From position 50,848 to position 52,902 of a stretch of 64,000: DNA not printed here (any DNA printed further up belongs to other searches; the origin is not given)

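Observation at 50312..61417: ABC-transporter-dependent glycan locus with four methyltransferase modules and two paralogous radical-SAM enzymes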

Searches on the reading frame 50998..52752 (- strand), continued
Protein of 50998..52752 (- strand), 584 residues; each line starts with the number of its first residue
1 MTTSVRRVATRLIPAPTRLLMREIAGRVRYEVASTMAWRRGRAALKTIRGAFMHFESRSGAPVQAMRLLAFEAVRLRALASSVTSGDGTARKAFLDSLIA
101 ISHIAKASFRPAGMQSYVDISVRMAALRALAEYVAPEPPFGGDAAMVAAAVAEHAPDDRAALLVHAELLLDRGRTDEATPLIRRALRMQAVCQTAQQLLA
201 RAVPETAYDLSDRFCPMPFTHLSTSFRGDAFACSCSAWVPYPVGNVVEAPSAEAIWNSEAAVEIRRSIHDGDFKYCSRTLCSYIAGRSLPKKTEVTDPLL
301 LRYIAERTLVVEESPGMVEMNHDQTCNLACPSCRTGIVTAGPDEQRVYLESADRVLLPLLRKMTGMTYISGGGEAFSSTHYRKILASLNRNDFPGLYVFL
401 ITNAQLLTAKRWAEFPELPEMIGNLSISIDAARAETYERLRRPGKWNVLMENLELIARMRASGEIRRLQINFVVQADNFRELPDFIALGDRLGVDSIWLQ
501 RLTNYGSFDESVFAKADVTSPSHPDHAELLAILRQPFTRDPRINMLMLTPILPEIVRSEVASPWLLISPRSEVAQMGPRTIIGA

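Call 71: search_protein_families(library=pfam, proteins=[L032:1099-2883:+, L032:2939-3937:+, L032:4209-4979:+, L032:4835-6325:+, L032:6513-7688:+, L032:7681-9342:+, L032:9418-9930:+, L032:9560-11305:+, L032:11342-14134:-, L032:15162-16640:+], max_evalue=0.001)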
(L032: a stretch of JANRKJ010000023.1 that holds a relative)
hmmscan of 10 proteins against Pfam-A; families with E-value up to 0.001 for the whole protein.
L032:1099-2883:+ (594 aa): 0 families

L032:2939-3937:+ (332 aa): 1 family
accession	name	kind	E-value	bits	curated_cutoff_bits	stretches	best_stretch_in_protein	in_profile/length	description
PF01343.23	Peptidase_S49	-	1.3e-42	145.8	24.9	1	127-278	3-153/154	Peptidase family S49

L032:4209-4979:+ (256 aa): 1 family
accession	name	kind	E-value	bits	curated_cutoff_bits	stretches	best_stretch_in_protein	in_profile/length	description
PF01061.29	ABC2_membrane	-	8e-10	39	26.9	1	10-212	5-208/211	ABC-2 type transporter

L032:4835-6325:+ (496 aa): 2 families
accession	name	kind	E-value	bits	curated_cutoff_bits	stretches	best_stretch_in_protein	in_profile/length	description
PF00005.33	ABC_tran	-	1.2e-20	75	25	1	101-232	1-135/137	ABC transporter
PF13304.12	AAA_21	-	4.9e-05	24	27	0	115-132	3-20/304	AAA domain, putative AbiEii toxin, Type IV TA system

L032:6513-7688:+ (391 aa): 1 family
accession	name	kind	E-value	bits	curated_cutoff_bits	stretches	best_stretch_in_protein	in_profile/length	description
PF01501.26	Glyco_transf_8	-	3.6e-24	86.1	24.3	1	92-262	72-251/253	Glycosyl transferase family 8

L032:7681-9342:+ (553 aa): 2 families
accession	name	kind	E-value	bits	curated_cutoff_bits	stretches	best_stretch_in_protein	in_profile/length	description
PF13578.12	Methyltransf_24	-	3.7e-27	95.7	26.3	2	349-456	1-104/105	Methyltransferase domain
PF04989.18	RMNT_CmcI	-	3e-06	27.5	23.2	1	338-464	26-155/206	Rhamnosyl O-methyltransferase/CmcI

L032:9418-9930:+ (170 aa): 0 families

L032:9560-11305:+ (581 aa): 2 families
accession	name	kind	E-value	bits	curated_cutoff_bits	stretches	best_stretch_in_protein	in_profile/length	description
PF04055.27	Radical_SAM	-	4.1e-09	37.3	29.5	1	331-494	5-164/166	Radical SAM superfamily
PF13186.11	SPASM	-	6.3e-06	26.8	21.5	1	224-286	1-64/67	Iron-sulfur cluster-binding domain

L032:11342-14134:- (930 aa): 22 families
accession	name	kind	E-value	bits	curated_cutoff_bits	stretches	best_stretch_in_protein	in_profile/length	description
PF07724.20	AAA_2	-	2.2e-70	236.4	27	1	671-832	1-166/166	AAA domain (Cdc48 subfamily)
PF17871.7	AAA_lid_9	-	4.4e-35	120.2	22.8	1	417-519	1-103/104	AAA lid domain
PF10431.15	ClpB_D2-small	-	7.9e-30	103.2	21.9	1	838-916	1-79/81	C-terminal, D2-small domain, of ClpB protein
PF02861.25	Clp_N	-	2.4e-24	85.7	20.7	2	170-220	2-53/53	Clp amino terminal domain, pathogenicity island component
PF00004.35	AAA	-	1.7e-23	84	21.2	2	278-391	2-110/131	ATPase family associated with various cellular activities (AAA)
PF07728.20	AAA_5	-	2.2e-17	63.8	22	1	676-797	2-125/139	AAA domain (dynein-related subfamily)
PF13191.12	AAA_16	-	9.9e-15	55.9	32.6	1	255-362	2-143/167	AAA ATPase domain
PF13401.12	AAA_22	-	3.5e-08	34.3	27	0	272-362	3-97/130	AAA domain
PF00158.32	Sigma54_activat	-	2.8e-07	30.8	20.2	1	670-793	22-142/168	Sigma-54 interaction domain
PF20720.3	nSTAND3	-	3.5e-06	27.2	27.2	0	273-300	16-43/155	Novel STAND NTPase 3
PF01637.24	ATPase_2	-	1.9e-05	25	33.2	0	258-362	4-126/225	ATPase domain predominantly from Archaea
PF12775.13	AAA_7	-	3.7e-05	23.8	25.8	0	675-722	35-82/181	P-loop containing dynein motor region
PF23569.1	NBD_SMAX1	-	3.8e-05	23.9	27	1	259-360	16-120/212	SMAX1 nucleotide binding domain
PF05621.17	TniB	-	5.2e-05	23.2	22.4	0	263-413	24-184/189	Bacterial TniB protein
PF01078.27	Mg_chelatase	-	6.5e-05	22.9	20.3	0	643-699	3-48/207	Magnesium chelatase, subunit ChlI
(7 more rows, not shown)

L032:15162-16640:+ (492 aa): 5 families
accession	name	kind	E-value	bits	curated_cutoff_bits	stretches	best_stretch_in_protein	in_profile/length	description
PF00534.26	Glycos_transf_1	-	1.9e-24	86.6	26.4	1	300-467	2-170/172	Glycosyl transferases group 1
PF13692.12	Glyco_trans_1_4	-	2.6e-23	83.3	27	1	315-450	3-139/142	Glycosyl transferases group 1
PF13439.12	Glyco_transf_4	-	8e-17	62.2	28.5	1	117-291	2-169/170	Glycosyltransferase Family 4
PF13579.12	Glyco_trans_4_4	-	3.3e-11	44.2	29.7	1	117-282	1-151/158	Glycosyl transferase 4-like domain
PF20706.3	GT4-conflict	-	7.7e-10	38.7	26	1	305-416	193-309/385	Family 4 Glycosyltransferase in conflict systems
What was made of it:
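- A verrucomicrobial locus has Wzm-Wzt-GT8-double MT24-rSAM (call 71).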

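Call 76: search_solved_structures(query=A3, max_evalue=1, show_alignments=3)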
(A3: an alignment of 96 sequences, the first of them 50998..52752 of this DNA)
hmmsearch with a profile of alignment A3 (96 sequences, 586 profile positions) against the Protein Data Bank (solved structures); distinct sequences matched with E-value up to 1: 21.
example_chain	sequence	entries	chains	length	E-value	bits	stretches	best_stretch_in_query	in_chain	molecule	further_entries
6q2p_A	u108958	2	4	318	0.023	16.4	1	317-483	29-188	Radical S-adenosyl methionine domain-containing protein 2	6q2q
5vsl_A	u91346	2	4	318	0.024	16.4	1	317-483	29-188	Radical S-adenosyl methionine domain-containing protein 2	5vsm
4ui9_X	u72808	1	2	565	0.031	16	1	105-192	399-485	ANAPHASE-PROMOTING COMPLEX SUBUNIT 7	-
5a31_X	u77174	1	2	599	0.039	15.7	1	105-192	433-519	ANAPHASE-PROMOTING COMPLEX SUBUNIT 7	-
5khu_X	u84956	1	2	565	0.044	15.5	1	105-192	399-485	Anaphase-promoting complex subunit 7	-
5khr_X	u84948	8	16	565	0.044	15.5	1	105-192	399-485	Anaphase-promoting complex subunit 7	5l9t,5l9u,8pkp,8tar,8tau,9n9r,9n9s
5g04_X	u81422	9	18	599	0.055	15.2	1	105-192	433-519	ANAPHASE-PROMOTING COMPLEX SUBUNIT 7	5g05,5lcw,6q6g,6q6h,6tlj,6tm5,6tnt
1naf_A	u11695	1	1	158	0.058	15.1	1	49-173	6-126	ADP-ribosylation factor binding protein GGA1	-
9xj8_E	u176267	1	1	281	0.084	14.6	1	112-201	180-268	Isoform 2 of Peptidyl-prolyl cis-trans isomerase FKBP8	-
5mgx_E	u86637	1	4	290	0.087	14.5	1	112-201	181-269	Peptidyl-prolyl cis-trans isomerase FKBP8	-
1nwm_X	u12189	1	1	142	0.12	14.1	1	62-172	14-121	ADP-ribosylation factor binding protein GGA1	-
1oxz_A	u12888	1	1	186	0.15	13.8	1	64-173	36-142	ADP-ribosylation factor binding protein GGA1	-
1o3x_A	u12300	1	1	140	0.18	13.5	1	64-172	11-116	ADP-ribosylation factor binding protein GGA1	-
4uos_A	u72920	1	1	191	0.27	12.9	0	4-94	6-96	DESIGNED HELICAL BUNDLE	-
5fzq_A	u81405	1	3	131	0.3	12.8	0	113-199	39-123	DESIGNED TPR PROTEIN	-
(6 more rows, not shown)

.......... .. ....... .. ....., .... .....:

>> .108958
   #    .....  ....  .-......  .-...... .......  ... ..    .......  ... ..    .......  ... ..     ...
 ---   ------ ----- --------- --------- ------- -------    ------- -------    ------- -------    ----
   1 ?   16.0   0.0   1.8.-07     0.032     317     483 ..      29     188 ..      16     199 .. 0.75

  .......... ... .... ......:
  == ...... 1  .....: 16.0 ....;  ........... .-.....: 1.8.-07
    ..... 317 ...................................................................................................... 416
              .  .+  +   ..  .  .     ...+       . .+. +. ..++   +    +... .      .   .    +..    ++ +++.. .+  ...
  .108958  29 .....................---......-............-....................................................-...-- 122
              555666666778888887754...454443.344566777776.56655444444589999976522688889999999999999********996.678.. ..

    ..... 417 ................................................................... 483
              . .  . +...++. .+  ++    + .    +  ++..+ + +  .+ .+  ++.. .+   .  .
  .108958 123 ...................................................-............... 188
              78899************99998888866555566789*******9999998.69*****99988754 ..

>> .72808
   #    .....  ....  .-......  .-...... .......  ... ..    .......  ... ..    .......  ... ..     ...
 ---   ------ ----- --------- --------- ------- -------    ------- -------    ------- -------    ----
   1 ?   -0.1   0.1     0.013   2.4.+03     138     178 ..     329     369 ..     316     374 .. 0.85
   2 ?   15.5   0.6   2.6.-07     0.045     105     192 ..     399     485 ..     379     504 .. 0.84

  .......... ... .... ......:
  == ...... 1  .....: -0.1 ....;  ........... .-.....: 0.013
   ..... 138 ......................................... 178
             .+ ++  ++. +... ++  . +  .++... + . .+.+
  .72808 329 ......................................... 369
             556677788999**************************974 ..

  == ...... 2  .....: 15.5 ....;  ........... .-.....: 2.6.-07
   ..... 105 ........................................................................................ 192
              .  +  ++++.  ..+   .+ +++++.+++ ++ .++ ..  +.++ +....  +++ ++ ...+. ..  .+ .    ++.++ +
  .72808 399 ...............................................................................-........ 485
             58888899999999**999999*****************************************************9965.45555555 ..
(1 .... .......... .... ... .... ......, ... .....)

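Call 78: search_protein_families(library=pfam, proteins=[L044:7286-8404:-, L044:8459-9619:-, L044:11199-12284:+, L044:12399-13424:+, L052:7102-9921:-, L052:11879-12673:-, L074:7712-9265:+, L074:11407-12918:-, L037:7111-8415:+, L037:11965-13095:+], max_evalue=0.0001)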
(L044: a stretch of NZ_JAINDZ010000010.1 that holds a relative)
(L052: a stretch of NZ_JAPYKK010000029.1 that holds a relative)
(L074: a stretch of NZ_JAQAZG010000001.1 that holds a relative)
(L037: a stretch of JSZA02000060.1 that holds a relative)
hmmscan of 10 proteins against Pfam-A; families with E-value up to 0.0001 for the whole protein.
L044:7286-8404:- (372 aa): 4 families
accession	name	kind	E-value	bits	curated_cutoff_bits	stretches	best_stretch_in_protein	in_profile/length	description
PF00817.25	IMS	-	4.4e-54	182.9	23.2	1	26-172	1-148/148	impB/mucB/samB family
PF11799.13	IMS_C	-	1.3e-25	90.4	20.7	1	258-362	1-104/109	impB/mucB/samB family C-terminal domain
PF21999.2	IMS_HHH_1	-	2.5e-07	31.5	27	1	201-248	5-53/53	DNA polymerase-iota, thumb domain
PF11798.14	IMS_HHH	-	6.1e-07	29.8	24.4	1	184-215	1-32/32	IMS family HHH motif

L044:8459-9619:- (386 aa): 2 families
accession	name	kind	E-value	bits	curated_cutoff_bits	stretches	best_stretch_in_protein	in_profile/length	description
PF00208.27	ELFV_dehydrog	-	1.8e-50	172.4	23.4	1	156-370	1-228/241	Glutamate/Leucine/Phenylalanine/Valine dehydrogenase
PF02812.23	ELFV_dehydrog_N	-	5.8e-21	75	25.3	1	40-145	14-127/129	Glu/Leu/Phe/Val dehydrogenase, dimerisation domain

L044:11199-12284:+ (361 aa): 2 families
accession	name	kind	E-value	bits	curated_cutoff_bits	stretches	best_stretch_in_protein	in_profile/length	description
PF00676.26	E1_dh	-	5.7e-72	242.6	22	1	39-319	1-290/300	Dehydrogenase E1 component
PF13292.11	DXP_synthase_N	-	1.2e-11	44.8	21.2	1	134-200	114-180/274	1-deoxy-D-xylulose-5-phosphate synthase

L044:12399-13424:+ (341 aa): 2 families
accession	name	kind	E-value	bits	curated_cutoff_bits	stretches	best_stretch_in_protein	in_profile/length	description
PF02779.29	Transket_pyr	-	1.4e-44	152.3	27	1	18-192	3-173/174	Transketolase, pyrimidine binding domain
PF02780.25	Transketolase_C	-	2.4e-39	134.5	25.9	1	212-329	5-124/124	Transketolase, C-terminal domain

L052:7102-9921:- (939 aa): 6 families
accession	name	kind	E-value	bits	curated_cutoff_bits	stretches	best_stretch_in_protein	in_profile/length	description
PF02836.23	Glyco_hydro_2_C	-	6.5e-24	85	21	1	380-692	7-290/302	Glycosyl hydrolases family 2, TIM barrel domain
PF02837.24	Glyco_hydro_2_N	-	3.7e-18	66.5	28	1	85-248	4-166/169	Glycosyl hydrolases family 2, sugar binding domain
PF00703.27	Glyco_hydro_2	-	2.2e-15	57.8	23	1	268-371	8-109/109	Glycosyl hydrolases family 2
PF11721.14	Malectin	-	6.8e-12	46.1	23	1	823-923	33-139/163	Malectin domain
PF22666.2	Glyco_hydro_2_N2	-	9.5e-10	39.2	27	1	147-222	51-126/167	Glycosyl hydrolase 2 galactose-binding domain-like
PF16355.11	DUF4982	-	1.6e-05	25.2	23.9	1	720-769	3-53/61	Domain of unknown function (DUF4982)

L052:11879-12673:- (264 aa): 2 families
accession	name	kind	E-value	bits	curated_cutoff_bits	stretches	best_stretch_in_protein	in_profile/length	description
PF07702.18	UTRA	-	3.6e-34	118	23.8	1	116-254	1-140/141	UTRA domain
PF00392.27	GntR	-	1.4e-15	57.1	27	1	33-95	2-64/64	Bacterial regulatory proteins, gntR family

L074:7712-9265:+ (517 aa): 1 family
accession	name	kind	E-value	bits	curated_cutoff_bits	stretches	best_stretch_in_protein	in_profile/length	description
PF07690.21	MFS_1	-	5.7e-47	160.8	33.4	1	20-414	2-346/347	Major Facilitator Superfamily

L074:11407-12918:- (503 aa): 1 family
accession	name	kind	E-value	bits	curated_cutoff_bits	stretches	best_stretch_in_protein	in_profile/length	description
PF04079.22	SMC_ScpB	-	6.1e-46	156.4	27.4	1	303-456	2-159/160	Segregation and condensation complex subunit ScpB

L037:7111-8415:+ (434 aa): 5 families
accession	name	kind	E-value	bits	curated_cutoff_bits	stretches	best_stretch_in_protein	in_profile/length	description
PF13175.12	AAA_15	-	7.3e-24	85.5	32.1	2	227-325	291-374/374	AAA ATPase domain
PF13304.12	AAA_21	-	3.3e-22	80.3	27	1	25-325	1-303/304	AAA domain, putative AbiEii toxin, Type IV TA system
PF13476.12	AAA_23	-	2e-21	78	27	1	6-197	2-177/201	AAA domain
PF02463.25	SMC_N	-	8e-14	52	40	1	3-45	2-46/220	RecF/RecN/SMC N terminal domain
PF13555.12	AAA_29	-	7.3e-05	22.9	27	0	3-44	1-43/61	P-loop containing region of AAA domain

L037:11965-13095:+ (376 aa): 0 families
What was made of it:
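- The Methylosinus, Oleispirillum and Thiomargarita neighbours are unrelated genes (call 78). Distant family members occur in non-glycan neighbourhoods (call 78).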

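Call 88: search_protein_families(library=padloc, proteins=[window:50998-52752:-], max_evalue=0.001)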
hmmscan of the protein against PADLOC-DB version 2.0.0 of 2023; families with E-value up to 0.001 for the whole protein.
window:50998-52752:- (584 aa): 2 families
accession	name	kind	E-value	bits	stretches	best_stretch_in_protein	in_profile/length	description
PDLC02903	pVip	-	1.1e-08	32.9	1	324-481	8-152/257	Viperins not associated with kinases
PDLC02904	pVip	-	6.1e-07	27.2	1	324-487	11-160/262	Viperins associated with kinases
